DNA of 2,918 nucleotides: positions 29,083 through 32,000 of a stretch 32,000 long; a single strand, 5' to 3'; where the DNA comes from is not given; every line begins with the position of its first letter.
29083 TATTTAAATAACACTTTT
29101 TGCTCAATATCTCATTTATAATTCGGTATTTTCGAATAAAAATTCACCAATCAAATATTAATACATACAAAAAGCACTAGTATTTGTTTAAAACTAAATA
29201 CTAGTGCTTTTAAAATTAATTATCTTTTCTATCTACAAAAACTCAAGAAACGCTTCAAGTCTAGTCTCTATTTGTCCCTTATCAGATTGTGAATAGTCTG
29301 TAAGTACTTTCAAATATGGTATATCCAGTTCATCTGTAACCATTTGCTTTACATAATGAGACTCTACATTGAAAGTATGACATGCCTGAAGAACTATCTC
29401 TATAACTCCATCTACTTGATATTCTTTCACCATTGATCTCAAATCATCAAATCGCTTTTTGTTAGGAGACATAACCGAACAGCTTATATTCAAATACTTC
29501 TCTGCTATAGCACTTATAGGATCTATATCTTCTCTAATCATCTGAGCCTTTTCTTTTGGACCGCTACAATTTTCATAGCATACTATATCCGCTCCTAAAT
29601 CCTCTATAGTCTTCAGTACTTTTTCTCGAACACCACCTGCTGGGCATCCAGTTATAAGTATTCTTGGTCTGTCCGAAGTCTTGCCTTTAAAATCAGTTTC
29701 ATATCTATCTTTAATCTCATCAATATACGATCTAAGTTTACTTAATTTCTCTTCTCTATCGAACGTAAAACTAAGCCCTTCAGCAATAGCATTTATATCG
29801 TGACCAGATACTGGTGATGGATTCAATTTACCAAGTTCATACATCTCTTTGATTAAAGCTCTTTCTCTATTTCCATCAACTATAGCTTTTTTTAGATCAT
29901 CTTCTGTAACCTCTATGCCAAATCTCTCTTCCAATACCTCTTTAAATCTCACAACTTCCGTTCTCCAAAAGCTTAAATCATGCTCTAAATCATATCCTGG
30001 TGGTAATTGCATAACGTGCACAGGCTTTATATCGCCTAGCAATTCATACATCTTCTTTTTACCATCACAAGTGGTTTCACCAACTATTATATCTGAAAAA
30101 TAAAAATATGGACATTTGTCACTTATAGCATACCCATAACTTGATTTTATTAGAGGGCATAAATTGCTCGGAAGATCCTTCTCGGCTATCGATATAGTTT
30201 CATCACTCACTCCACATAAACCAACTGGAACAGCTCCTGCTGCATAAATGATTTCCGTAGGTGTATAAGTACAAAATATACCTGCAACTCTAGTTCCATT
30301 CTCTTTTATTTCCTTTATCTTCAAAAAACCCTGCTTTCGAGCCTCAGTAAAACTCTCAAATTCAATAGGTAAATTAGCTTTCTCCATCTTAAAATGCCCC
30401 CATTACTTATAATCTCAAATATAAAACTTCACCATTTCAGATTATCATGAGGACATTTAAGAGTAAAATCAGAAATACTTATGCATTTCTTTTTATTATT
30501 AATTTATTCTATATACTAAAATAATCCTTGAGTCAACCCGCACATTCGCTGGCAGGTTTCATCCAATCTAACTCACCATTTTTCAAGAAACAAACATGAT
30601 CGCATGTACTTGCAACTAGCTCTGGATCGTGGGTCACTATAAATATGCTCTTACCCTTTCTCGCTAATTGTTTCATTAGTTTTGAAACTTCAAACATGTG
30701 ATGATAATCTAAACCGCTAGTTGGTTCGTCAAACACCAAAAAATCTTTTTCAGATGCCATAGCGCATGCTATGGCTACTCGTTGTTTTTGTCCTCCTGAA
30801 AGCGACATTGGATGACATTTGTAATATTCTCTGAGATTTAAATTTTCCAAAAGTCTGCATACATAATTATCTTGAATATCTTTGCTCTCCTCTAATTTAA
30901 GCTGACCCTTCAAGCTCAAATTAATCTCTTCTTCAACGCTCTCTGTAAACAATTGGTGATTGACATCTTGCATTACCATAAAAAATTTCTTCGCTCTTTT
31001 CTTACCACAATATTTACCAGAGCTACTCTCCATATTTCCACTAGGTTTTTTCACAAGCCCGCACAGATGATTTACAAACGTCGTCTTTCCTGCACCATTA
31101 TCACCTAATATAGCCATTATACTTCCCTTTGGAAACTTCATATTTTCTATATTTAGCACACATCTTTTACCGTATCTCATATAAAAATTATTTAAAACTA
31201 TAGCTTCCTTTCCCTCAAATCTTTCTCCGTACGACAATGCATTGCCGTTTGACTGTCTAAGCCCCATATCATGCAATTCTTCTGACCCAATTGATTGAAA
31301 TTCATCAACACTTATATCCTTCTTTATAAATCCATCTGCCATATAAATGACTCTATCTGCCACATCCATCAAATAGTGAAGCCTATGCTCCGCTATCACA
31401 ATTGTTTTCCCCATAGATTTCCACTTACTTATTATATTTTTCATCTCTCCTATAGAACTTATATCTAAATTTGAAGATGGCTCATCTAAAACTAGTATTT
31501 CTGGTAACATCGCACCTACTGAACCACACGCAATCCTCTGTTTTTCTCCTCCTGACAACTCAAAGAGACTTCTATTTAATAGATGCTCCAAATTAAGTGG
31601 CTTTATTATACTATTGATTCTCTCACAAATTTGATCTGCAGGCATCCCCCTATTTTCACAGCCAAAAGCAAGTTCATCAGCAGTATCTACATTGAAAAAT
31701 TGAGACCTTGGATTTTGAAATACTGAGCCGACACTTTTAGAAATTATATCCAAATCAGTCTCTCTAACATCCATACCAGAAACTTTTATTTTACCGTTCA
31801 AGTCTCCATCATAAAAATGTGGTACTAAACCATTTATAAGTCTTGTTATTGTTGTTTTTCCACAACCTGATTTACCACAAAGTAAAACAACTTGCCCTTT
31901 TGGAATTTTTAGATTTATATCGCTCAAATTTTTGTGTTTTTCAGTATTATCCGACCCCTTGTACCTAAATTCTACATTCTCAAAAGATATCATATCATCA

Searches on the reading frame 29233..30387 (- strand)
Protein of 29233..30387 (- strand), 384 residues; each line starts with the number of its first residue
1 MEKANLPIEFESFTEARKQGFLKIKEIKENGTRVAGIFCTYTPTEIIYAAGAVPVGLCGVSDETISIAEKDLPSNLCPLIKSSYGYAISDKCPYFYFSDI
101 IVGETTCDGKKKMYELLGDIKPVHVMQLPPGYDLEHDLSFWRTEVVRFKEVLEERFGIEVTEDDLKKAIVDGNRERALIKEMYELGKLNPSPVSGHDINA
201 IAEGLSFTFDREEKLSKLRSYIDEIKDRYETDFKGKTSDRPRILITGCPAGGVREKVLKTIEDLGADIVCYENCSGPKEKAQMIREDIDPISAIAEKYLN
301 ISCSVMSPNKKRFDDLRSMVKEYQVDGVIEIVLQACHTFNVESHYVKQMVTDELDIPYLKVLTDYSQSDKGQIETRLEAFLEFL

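Call 10: search_protein_families(library=ncbifam, proteins=[window:29233-30387:-], max_evalue=1)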
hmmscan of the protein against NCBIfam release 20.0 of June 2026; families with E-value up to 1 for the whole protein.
window:29233-30387:- (384 aa): 7 families
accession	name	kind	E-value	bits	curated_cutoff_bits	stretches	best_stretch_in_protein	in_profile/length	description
NF040772.1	double_cubane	equivalog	5.4e-158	525.9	350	1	13-384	1-372/372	double-cubane-cluster-containing anaerobic reductase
NF052456.1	HyiscapDhHadC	equivalog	2.8e-32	112.1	700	1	18-384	13-372/372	(R)-2-hydroxyisocaproyl-CoA dehydratase subunit beta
TIGR03190.1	benz_CoA_bzdN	equivalog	4.9e-24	84.8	453.8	1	29-384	24-371/377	benzoyl-CoA reductase, bzd-type, subunit N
TIGR02263.1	benz_CoA_red_C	equivalog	1.2e-19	70.5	421.15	1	28-361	26-357/380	benzoyl-CoA reductase subunit C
NF052455.1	HyiscapDhHadB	equivalog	3.9e-09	35.6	750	1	67-383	70-393/398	(R)-2-hydroxyisocaproyl-CoA dehydratase subunit alpha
TIGR02260.1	benz_CoA_red_B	equivalog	0.0014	17.4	486.55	1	238-352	265-378/413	benzoyl-CoA reductase subunit B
TIGR00661.1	MJ1255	subfamily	0.06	12.6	195.9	0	281-352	94-165/321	MJ1255/VC2487 family glycosyltransferase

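Call 74: search_protein_families(library=pfam, proteins=[window:29233-30387:-], max_evalue=0.05)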
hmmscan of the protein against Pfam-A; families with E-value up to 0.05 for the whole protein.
window:29233-30387:- (384 aa): 1 family
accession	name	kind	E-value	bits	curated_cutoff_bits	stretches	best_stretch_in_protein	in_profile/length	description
PF06050.19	HGD-D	-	2.1e-118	396.3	28.4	1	39-384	1-342/342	2-hydroxyglutaryl-CoA dehydratase, D-component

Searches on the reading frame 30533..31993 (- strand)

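Call 10: search_protein_families(library=ncbifam, proteins=[window:30533-31993:-], max_evalue=1)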
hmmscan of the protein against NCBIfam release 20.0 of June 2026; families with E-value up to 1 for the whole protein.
window:30533-31993:- (486 aa): 243 families (the best 25 are shown)
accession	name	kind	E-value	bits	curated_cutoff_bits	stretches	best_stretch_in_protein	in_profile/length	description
TIGR04521.1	ECF_ATPase_2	equivalog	1.8e-94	316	330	2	2-245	1-244/279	energy-coupling factor transporter ATPase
TIGR04520.1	ECF_ATPase_1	equivalog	5.4e-91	304.7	315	2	2-248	1-238/269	energy-coupling factor transporter ATPase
TIGR01166.1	cbiO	subfamily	4.3e-74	248.1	211.8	2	19-204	4-186/190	cobalt ABC transporter, ATP-binding protein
NF010156.0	PRK13635.1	equivalog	2.3e-71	240.2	392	2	2-245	6-239/279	energy-coupling factor ABC transporter ATP-binding protein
NF010155.0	PRK13634.1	equivalog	7.2e-71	238.8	413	2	2-261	3-259/290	energy-coupling factor ABC transporter ATP-binding protein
NF010158.0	PRK13637.1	equivalog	7.5e-70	235.3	390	2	2-246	3-245/287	energy-coupling factor transporter ATPase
NF010157.0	PRK13636.1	equivalog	4e-69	232.9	463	2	8-223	10-220/285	cobalt transporter ATP-binding subunit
NF010170.0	PRK13651.1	equivalog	1.2e-68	231.4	432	3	3-227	4-247/308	cobalt transporter ATP-binding subunit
NF010171.0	PRK13652.1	equivalog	1.5e-66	224.3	476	2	17-231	14-224/277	cobalt transporter ATP-binding subunit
TIGR02673.1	FtsE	equivalog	2.4e-66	223.5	264.85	2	1-221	1-213/214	cell division ATP-binding protein FtsE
TIGR00972.1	3a0107s01c2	equivalog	6.8e-66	222.1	343.2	2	19-225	13-223/248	phosphate ABC transporter ATP-binding protein PstB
TIGR03608.1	L_ocin_972_ABC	subfamily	3.9e-64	215.9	254.85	2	268-469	2-205/206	putative bacteriocin export ABC transporter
NF010166.0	PRK13646.1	equivalog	3.4e-61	207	458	2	2-231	3-232/286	energy-coupling factor transporter ATPase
TIGR00968.1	3a0106s01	subfamily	9.7e-61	205.3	342.75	2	20-230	13-216/237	sulfate ABC transporter ATP-binding protein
NF010153.0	PRK13631.1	equivalog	1.2e-60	205.2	463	2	280-475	42-254/320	cobalt transporter ATP-binding subunit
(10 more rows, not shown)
